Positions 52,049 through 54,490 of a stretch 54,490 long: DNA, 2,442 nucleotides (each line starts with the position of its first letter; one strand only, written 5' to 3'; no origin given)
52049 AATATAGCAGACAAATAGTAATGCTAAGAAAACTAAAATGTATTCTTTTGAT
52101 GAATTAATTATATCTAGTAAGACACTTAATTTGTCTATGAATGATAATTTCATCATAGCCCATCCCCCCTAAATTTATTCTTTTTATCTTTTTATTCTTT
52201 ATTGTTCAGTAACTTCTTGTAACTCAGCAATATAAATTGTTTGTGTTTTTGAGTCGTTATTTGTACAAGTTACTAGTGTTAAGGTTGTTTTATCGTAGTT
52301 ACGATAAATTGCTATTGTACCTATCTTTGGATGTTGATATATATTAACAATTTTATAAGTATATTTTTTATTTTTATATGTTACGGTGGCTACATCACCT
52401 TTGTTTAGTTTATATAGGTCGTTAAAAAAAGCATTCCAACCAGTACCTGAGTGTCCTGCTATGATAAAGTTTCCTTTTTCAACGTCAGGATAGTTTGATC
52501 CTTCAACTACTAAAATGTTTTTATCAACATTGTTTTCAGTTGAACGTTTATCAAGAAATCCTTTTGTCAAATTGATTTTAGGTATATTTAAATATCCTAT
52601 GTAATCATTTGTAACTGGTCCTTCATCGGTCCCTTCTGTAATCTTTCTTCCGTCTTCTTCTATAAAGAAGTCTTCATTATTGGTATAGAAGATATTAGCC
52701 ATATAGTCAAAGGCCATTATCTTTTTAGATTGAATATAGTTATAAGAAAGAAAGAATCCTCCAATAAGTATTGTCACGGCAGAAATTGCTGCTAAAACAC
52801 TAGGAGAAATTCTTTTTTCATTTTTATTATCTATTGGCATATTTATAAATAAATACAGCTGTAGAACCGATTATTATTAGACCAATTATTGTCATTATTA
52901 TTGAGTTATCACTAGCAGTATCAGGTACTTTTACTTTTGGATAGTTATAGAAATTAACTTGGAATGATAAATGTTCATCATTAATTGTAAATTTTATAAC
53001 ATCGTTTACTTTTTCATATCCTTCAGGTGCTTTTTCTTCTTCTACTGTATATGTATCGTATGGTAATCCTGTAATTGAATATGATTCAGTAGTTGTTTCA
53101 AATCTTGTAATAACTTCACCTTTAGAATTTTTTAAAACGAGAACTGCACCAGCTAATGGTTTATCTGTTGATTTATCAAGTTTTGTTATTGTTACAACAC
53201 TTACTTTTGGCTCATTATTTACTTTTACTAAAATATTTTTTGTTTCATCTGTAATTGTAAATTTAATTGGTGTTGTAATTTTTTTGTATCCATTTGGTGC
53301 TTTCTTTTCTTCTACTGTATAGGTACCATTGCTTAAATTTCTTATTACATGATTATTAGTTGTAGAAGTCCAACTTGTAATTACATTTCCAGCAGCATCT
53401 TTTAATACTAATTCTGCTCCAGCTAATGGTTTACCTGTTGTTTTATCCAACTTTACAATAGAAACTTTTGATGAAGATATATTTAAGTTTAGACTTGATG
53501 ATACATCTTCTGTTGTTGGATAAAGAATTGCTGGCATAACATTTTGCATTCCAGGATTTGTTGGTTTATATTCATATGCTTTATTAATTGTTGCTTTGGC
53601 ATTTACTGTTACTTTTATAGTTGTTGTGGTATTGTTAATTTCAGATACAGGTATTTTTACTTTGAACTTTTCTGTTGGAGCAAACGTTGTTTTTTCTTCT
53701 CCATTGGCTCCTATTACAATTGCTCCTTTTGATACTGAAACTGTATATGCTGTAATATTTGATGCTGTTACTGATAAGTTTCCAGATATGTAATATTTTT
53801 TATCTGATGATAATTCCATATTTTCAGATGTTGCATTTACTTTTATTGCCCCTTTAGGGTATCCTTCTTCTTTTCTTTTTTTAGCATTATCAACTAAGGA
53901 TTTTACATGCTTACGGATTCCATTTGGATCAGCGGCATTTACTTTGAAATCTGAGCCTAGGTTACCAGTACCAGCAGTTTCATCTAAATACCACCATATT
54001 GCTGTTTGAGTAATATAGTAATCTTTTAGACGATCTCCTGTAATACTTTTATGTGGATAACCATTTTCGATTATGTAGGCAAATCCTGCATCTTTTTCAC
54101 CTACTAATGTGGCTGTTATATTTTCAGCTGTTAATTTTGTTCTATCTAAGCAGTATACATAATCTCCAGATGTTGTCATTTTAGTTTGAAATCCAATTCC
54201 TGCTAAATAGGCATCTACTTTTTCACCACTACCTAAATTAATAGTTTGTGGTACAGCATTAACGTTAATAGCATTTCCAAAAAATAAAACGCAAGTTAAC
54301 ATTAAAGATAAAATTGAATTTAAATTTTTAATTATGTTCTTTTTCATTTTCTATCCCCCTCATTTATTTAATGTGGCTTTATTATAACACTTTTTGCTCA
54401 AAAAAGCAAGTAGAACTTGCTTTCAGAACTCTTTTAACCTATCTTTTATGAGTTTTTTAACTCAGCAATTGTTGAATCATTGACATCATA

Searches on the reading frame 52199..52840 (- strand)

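Call 90: search_protein_families(library=pfam, proteins=[window:52199-52840:-], max_evalue=0.00001)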
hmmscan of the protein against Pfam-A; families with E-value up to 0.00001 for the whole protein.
window:52199-52840:- (213 aa): 1 family
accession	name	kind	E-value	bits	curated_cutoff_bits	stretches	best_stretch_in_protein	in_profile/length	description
PF04203.18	Sortase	-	2.2e-19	69.9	26.6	1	84-205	1-122/125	Sortase domain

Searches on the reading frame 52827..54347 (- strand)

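Call 90: search_protein_families(library=pfam, proteins=[window:52827-54347:-], max_evalue=0.00001)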
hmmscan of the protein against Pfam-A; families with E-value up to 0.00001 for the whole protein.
window:52827-54347:- (506 aa): 3 families
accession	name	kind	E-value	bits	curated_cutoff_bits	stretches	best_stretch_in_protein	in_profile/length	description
PF17802.7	SpaA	-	4.3e-34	117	23.1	2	294-379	2-90/91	Prealbumin-like fold domain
PF08341.16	TED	-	3.5e-09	37.5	22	1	64-157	2-102/102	Thioester domain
PF13620.12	CarboxypepD_reg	-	2.1e-06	28.4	32.3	0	301-347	8-54/82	Carboxypeptidase regulatory-like domain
